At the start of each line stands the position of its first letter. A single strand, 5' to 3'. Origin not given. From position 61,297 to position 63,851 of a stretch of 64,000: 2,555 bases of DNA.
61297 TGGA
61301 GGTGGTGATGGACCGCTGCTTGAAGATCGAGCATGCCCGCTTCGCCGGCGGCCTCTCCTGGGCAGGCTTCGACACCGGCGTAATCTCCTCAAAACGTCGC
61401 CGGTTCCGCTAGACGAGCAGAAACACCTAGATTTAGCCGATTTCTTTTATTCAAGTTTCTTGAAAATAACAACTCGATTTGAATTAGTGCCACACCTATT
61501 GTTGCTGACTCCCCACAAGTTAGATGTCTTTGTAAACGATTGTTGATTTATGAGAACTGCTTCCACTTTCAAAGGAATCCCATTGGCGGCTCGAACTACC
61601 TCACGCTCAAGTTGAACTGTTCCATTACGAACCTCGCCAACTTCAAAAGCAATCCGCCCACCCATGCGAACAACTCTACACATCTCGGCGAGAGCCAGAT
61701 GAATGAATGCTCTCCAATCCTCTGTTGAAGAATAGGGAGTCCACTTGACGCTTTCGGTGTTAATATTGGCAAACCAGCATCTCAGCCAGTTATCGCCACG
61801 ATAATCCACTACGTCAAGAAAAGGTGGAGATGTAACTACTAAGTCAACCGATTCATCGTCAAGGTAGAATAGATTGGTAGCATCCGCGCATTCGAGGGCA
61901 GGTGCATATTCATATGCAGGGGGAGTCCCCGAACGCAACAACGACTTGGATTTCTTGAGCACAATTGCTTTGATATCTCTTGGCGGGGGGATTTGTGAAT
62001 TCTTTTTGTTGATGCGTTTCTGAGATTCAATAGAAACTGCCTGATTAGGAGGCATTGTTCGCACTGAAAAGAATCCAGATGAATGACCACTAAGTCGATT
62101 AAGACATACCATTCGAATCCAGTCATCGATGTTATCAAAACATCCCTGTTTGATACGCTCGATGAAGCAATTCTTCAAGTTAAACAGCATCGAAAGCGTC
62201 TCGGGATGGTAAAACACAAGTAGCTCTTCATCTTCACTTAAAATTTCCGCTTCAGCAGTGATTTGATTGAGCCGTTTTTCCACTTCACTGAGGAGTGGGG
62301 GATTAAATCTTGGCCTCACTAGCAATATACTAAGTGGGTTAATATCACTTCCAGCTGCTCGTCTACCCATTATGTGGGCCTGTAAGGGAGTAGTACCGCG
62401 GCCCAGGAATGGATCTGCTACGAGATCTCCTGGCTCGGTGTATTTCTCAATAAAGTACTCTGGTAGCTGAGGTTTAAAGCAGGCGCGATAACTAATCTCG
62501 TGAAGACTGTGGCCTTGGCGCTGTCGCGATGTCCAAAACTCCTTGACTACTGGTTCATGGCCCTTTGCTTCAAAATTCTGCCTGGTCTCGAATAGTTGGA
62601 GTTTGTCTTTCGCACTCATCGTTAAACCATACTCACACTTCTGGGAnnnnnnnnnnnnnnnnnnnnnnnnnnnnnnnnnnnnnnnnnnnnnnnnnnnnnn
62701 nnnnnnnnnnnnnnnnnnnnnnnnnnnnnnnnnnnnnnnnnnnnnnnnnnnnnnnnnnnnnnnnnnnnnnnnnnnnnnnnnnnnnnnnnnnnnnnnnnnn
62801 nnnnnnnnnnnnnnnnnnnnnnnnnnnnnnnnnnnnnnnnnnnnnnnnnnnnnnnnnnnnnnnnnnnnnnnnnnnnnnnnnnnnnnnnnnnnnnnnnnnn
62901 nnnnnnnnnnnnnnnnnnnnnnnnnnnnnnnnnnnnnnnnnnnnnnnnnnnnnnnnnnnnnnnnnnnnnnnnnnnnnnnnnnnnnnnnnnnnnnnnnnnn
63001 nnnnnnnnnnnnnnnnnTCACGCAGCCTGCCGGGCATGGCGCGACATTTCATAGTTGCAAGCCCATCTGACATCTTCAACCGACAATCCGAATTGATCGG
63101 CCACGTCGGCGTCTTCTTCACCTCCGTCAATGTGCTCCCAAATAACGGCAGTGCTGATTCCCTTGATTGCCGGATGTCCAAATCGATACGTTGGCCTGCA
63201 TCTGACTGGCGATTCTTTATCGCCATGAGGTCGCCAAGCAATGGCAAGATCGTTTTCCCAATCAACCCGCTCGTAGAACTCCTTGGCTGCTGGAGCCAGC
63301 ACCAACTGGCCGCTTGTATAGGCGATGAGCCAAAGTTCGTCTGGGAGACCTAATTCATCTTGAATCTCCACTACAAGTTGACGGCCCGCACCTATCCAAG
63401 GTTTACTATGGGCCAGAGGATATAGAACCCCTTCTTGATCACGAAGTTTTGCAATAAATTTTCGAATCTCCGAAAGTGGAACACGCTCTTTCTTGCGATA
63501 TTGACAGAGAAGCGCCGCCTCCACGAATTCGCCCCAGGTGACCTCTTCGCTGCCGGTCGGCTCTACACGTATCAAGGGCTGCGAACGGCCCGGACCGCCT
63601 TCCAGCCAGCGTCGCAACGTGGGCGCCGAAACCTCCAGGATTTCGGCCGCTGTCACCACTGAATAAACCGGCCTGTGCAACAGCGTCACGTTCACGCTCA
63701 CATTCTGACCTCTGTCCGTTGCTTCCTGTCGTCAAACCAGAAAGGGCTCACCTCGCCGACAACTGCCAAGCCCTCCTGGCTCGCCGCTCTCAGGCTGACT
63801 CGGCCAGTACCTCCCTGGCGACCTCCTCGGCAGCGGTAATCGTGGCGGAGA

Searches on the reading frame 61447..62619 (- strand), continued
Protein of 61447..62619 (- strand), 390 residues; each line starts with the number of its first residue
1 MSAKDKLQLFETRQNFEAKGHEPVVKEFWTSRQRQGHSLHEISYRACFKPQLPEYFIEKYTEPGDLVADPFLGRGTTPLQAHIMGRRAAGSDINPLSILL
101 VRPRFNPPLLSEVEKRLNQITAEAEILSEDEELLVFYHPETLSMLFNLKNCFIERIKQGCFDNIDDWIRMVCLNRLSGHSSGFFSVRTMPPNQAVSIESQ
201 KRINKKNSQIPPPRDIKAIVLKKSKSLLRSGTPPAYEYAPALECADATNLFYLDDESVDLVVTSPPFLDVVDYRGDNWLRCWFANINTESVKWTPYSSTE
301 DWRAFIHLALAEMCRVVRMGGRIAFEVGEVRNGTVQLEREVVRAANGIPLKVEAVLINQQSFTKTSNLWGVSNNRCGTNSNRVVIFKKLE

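Call 74: find_encoding_contigs(protein=P0122, flank=6000, max_places=2)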
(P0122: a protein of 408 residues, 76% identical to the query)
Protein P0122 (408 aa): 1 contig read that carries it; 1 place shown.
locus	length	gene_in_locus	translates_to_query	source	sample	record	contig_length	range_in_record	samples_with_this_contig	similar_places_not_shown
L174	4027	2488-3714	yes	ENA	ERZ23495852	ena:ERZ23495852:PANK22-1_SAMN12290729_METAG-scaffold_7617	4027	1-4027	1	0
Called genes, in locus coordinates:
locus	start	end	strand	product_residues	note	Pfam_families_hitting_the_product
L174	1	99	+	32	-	?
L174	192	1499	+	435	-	PF00202:Aminotran_3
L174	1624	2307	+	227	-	PF04255:DUF433 (weak)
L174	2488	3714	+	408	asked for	PF01555:N6_N4_Mtase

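Call 79: search_protein_families(library=padloc, proteins=[L002:4035-6797:-, L002:6824-7594:-, L002:7548-9332:-], max_evalue=0.001)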
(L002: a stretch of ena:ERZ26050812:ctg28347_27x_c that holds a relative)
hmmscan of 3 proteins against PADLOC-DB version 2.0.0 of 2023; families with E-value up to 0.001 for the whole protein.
L002:4035-6797:- (920 aa): 4 families
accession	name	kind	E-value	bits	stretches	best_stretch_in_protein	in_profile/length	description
PDLC03648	REase_III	-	1.2e-11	41.5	1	515-558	311-354/871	Type III restriction enzyme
PDLC03647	REase_III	-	1.1e-06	25.2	0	519-558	511-550/989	Type III restriction enzyme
PDLC03650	REase_III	-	1.3e-06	25.1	0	808-869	787-846/898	Type III restriction enzyme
PDLC03659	mREase_IV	-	0.00019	17.4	1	512-563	507-558/945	Type IV methyl-directed restriction enzyme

L002:6824-7594:- (256 aa): 1 family
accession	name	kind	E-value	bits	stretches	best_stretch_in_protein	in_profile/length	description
PDLC03632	MTase_III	-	1.5e-14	51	1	127-246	841-979/983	Type III methyltransferase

L002:7548-9332:- (594 aa): 43 families (the best 25 are shown)
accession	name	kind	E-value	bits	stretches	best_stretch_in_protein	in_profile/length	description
PDLC03632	MTase_III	-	1.1e-110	369.3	1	60-496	93-548/983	Type III methyltransferase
PDLC03354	MTase_II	-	2.3e-40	136.9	1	112-481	60-386/425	Type II methyltransferase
PDLC03636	MTase_III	-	5.9e-37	125.7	3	194-284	93-186/575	Type III methyltransferase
PDLC03644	MTase_III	-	3.1e-33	113.3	1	107-501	26-418/542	Type III methyltransferase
PDLC03633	MTase_III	-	7.8e-30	102.1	2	114-271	72-228/616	Type III methyltransferase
PDLC03635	MTase_III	-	2.3e-29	100.6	2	119-284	218-361/708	Type III methyltransferase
PDLC03638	MTase_III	-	1.3e-27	94.5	1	120-482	381-682/816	Type III methyltransferase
PDLC03634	MTase_III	-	1.2e-23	81.9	1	120-450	95-423/621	Type III methyltransferase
PDLC03339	MTase_II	-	1.9e-23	80.8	2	421-481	215-275/399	Type II methyltransferase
PDLC03300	MTase_II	-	1.2e-20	71.8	2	416-484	215-284/302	Type II methyltransferase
PDLC03371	MTase_II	-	6.4e-20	69.8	2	419-479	194-254/260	Type II methyltransferase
PDLC03641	MTase_III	-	2e-18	64.3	1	123-451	108-426/657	Type III methyltransferase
PDLC03299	MTase_II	-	4e-18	63.9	2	403-488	179-269/296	Type II methyltransferase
PDLC03738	oMTase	-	4.2e-18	63.2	2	419-480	207-268/376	orphan methyltransferase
PDLC03216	MTase_II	-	1.7e-17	61.5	2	420-480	198-258/364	Type II methyltransferase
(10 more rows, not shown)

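Call 89: search_dna_similar(query=window:61447-62619:-, collection=plasmids, mode=protein, max_rows=12)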
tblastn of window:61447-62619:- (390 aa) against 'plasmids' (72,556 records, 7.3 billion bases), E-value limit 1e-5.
Records with a match: 24; places in all: 26; records where one place covers at least 80% of the query: 7.
Best place of each record, by identity: <60% 24.
By first word of the organism name: Rhizobium 4; Salmonella 3; Acetobacter 2; Bradyrhizobium 2; Sulfitobacter 1; Deferribacter 1; Halorarius 1; Allochromatium 1; Mesorhizobium 1; Priestia 1; and 7 more.
By predicted mobility (MOB-suite, as given by PLSDB): non-mobilizable 14; conjugative 7; mobilizable 3.
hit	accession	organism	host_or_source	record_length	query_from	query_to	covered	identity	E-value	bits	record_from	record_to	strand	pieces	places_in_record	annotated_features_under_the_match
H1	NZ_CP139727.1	Sulfitobacter faviae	Bacterial Culture,hydrothermal vent ...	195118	28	390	93%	42.6%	3e-83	284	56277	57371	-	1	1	DNA methyltransferase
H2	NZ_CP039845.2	Acetobacter pasteurianus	whole organism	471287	27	388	93%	39.6%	2e-86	293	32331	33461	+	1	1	DNA methyltransferase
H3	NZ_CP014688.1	Acetobacter persici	water kefir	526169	21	388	94%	36.8%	1e-76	265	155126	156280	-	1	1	DNA methyltransferase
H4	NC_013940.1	Deferribacter desulfuricans SSM1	-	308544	14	388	96%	25.7%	2e-26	119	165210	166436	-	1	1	DNA methyltransferase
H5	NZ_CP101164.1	Halorarius halobius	cell culture,salt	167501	36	390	91%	26.0%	4e-30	129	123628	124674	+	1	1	DNA methyltransferase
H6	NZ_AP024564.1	Allochromatium tepidum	-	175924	33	371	87%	25.9%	1e-20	101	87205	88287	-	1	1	DNA methyltransferase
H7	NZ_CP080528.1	Mesorhizobium sp. AR07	Oxytropis sp.,Cell culture,root nodule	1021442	26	283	66%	32.9%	5e-22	105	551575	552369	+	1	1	record has no annotation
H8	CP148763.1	Salmonella enterica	Pig,single cell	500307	39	342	78%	26.2%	5e-16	87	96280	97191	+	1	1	DNA methyltransferase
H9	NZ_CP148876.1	Salmonella enterica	Homo sapiens,single cell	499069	39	342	78%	26.2%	5e-16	87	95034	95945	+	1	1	DNA methyltransferase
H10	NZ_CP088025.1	Bradyrhizobium quebecense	Glycine max cv. AC Glengarry,Cell ...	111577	13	334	83%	23.4%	2e-13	80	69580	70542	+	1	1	DNA methyltransferase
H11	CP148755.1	Salmonella enterica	Pig,single cell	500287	39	342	71%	26.6%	5e-14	104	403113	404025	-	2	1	hypothetical protein | DNA methyltransferase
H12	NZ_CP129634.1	Priestia aryabhattai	bacterial culture,soil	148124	33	273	62%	28.2%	4e-12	76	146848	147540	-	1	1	DNA methyltransferase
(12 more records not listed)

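Call 91: get_annotated_region(hit=H1, flank=3000)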
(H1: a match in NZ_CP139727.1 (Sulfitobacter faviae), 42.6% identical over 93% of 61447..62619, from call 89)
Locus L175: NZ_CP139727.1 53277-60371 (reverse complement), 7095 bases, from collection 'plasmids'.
description: Sulfitobacter faviae strain OXR-9 plasmid unnamed02, complete sequence
organism: Sulfitobacter faviae (NCBI taxid 1775881)
taxonomy: Bacteria; Pseudomonadota; Alphaproteobacteria; Rhodobacterales; Roseobacteraceae; Sulfitobacter; Sulfitobacter faviae
host: -; source: Bacterial Culture,hydrothermal vent plume; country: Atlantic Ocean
typing (MOB-suite, as given by PLSDB): mobilizable; relaxase MOBP
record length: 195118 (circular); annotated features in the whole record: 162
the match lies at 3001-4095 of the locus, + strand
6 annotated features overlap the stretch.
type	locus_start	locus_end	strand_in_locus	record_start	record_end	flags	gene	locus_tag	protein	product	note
CDS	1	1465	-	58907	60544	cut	-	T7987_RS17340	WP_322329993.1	IS66 family transposase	-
CDS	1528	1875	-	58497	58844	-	tnpB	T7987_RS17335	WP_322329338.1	IS66 family insertion sequence element accessory protein TnpB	-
CDS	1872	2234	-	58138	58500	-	-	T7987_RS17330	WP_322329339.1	transposase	GO:0006313 - DNA transposition [Evidence IEA]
CDS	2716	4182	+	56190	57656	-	-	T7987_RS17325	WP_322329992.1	DNA methyltransferase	GO:0006306 - DNA methylation [Evidence IEA]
CDS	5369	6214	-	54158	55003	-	-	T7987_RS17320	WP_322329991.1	DUF4214 domain-containing protein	-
CDS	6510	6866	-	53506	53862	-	-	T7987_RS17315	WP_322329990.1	H-NS histone family protein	-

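Call 92: get_annotated_region(hit=H2, flank=3000)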
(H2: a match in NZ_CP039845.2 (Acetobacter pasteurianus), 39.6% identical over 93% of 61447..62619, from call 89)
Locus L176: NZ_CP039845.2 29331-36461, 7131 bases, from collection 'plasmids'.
description: Acetobacter pasteurianus strain CICC 22518 plasmid pAP22518-1, complete sequence
organism: Acetobacter pasteurianus (NCBI taxid 438)
taxonomy: Bacteria; Pseudomonadota; Alphaproteobacteria; Rhodospirillales; Acetobacteraceae; Acetobacter; Acetobacter pasteurianus
host: -; source: whole organism; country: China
typing (MOB-suite, as given by PLSDB): mobilizable; relaxase MOBP
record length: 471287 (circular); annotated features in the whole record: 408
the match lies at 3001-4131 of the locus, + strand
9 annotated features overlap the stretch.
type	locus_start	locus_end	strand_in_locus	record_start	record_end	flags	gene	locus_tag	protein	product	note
CDS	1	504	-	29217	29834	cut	-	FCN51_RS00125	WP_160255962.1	hypothetical protein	-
CDS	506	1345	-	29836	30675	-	-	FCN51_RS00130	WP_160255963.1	hypothetical protein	-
CDS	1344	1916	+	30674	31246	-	-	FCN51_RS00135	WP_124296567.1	hypothetical protein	-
CDS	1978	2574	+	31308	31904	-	-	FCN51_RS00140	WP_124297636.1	AAA family ATPase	-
CDS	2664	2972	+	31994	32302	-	-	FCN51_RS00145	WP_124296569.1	hypothetical protein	-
CDS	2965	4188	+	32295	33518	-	-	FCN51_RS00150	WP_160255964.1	DNA methyltransferase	GO:0006306 - DNA methylation [Evidence IEA]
CDS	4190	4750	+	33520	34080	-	-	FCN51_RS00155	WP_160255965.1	hypothetical protein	-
CDS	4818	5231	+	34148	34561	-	-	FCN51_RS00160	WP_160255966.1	hypothetical protein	-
CDS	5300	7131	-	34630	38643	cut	-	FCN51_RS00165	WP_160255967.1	bifunctional DNA primase/polymerase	-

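Call 96: find_related_loci(query=A2, collection=viral_contigs, flank=4000)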
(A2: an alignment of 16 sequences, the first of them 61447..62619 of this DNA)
Query A2 (390 aa) in viral_contigs; peptide patterns used: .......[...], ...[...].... (x = any residue, [..] = any of these).
43 stretches matched a pattern; 15 encode a relative of the query (tblastn E <= 1e-3); 15 distinct loci.
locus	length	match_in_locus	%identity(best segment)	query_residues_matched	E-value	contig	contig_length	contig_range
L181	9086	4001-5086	56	25-388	1e-137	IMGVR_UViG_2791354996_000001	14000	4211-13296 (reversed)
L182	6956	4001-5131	53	11-388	8e-134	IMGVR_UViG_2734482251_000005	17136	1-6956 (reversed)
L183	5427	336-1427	54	24-387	8e-129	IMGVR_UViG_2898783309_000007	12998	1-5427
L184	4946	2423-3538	55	17-388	1e-128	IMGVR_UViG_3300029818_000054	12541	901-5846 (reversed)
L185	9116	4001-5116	55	17-388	9e-128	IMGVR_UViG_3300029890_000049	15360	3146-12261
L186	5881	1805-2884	53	25-384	2e-126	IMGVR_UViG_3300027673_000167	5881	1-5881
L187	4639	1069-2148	53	25-384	2e-127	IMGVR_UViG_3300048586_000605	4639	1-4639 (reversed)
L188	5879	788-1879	54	25-388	6e-126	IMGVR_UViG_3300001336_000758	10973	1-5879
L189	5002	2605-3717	54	17-389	3e-125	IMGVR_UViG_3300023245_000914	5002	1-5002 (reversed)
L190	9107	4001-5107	52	25-388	2e-122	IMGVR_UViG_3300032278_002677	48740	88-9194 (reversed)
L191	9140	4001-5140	51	27-388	4e-122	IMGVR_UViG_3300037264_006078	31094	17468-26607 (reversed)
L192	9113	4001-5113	52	25-388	2e-120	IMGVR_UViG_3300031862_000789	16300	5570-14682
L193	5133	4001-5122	49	24-388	2e-115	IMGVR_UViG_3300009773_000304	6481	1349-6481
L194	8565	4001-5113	49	25-388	4e-115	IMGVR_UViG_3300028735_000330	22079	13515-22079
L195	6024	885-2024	45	16-388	1e-109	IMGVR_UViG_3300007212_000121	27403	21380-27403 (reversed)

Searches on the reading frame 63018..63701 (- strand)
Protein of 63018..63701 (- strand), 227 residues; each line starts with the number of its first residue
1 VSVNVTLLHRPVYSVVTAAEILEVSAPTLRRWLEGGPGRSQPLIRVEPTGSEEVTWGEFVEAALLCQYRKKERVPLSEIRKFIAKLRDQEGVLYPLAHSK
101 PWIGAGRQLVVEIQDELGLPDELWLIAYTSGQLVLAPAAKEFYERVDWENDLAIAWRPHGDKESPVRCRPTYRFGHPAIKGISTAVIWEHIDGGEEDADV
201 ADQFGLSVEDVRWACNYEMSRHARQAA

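Call 3: search_protein_families(library=pfam, proteins=[window:63018-63701:-], max_evalue=0.1)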
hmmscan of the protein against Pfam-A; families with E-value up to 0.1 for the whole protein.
window:63018-63701:- (227 aa): 7 families
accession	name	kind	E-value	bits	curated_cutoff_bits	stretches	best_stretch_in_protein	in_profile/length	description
PF04255.20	DUF433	-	6.9e-05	23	23.6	1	169-217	4-55/56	Protein of unknown function (DUF433)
PF12728.13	HTH_17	-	0.00022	21.8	27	1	13-36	2-25/51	Helix-turn-helix domain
PF21321.3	HTH_66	-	0.0039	18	24.3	1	11-80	1-80/83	Putative DNA-binding HTH domain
PF13542.12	HTH_Tnp_ISL3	-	0.0042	17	27.4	0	7-33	23-47/51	Helix-turn-helix domain of transposase family ISL3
PF13384.12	HTH_23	-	0.016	15.5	24.6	0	10-34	16-39/50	Homeodomain-like domain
PF13411.12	MerR_1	-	0.019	15.5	21.6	0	13-36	1-24/69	MerR HTH family regulatory protein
PF00376.29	MerR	-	0.026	14.8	28.2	0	18-34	5-21/38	MerR family regulatory protein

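Call 4: search_protein_families(library=ncbifam, proteins=[window:63018-63701:-], max_evalue=0.1)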
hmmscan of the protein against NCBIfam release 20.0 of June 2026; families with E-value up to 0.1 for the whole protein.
window:63018-63701:- (227 aa): 1 family
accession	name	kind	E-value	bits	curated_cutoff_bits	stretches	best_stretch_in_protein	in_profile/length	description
TIGR01764.1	excise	domain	0.021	15.1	28.8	1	13-36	2-25/49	excisionase family DNA-binding protein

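Call 5: search_protein_families(library=padloc, proteins=[window:63018-63701:-], max_evalue=0.1)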
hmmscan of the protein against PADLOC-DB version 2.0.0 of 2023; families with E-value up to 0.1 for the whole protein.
window:63018-63701:- (227 aa): 1 family
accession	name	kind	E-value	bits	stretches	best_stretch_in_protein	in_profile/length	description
PDLC04133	mad1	-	0.00026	19.2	1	11-36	4-29/60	mads_1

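Call 43: search_solved_structures(query=window:63018-63701:-, max_evalue=0.01, show_alignments=1)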
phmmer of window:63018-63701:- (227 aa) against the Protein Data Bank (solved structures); distinct sequences matched with E-value up to 0.01: 0.

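Call 49: search_solved_structures(query=A5, max_evalue=1, show_alignments=2)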
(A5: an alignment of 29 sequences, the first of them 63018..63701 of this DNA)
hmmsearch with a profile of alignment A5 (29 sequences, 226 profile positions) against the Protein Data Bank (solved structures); distinct sequences matched with E-value up to 1: 2.
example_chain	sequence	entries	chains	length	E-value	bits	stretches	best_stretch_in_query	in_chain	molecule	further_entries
5af3_A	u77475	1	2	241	3.7e-18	69.1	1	8-217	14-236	VAPBC49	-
8vd6_A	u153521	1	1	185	0.018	17.8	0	189-215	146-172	CAP REPEAT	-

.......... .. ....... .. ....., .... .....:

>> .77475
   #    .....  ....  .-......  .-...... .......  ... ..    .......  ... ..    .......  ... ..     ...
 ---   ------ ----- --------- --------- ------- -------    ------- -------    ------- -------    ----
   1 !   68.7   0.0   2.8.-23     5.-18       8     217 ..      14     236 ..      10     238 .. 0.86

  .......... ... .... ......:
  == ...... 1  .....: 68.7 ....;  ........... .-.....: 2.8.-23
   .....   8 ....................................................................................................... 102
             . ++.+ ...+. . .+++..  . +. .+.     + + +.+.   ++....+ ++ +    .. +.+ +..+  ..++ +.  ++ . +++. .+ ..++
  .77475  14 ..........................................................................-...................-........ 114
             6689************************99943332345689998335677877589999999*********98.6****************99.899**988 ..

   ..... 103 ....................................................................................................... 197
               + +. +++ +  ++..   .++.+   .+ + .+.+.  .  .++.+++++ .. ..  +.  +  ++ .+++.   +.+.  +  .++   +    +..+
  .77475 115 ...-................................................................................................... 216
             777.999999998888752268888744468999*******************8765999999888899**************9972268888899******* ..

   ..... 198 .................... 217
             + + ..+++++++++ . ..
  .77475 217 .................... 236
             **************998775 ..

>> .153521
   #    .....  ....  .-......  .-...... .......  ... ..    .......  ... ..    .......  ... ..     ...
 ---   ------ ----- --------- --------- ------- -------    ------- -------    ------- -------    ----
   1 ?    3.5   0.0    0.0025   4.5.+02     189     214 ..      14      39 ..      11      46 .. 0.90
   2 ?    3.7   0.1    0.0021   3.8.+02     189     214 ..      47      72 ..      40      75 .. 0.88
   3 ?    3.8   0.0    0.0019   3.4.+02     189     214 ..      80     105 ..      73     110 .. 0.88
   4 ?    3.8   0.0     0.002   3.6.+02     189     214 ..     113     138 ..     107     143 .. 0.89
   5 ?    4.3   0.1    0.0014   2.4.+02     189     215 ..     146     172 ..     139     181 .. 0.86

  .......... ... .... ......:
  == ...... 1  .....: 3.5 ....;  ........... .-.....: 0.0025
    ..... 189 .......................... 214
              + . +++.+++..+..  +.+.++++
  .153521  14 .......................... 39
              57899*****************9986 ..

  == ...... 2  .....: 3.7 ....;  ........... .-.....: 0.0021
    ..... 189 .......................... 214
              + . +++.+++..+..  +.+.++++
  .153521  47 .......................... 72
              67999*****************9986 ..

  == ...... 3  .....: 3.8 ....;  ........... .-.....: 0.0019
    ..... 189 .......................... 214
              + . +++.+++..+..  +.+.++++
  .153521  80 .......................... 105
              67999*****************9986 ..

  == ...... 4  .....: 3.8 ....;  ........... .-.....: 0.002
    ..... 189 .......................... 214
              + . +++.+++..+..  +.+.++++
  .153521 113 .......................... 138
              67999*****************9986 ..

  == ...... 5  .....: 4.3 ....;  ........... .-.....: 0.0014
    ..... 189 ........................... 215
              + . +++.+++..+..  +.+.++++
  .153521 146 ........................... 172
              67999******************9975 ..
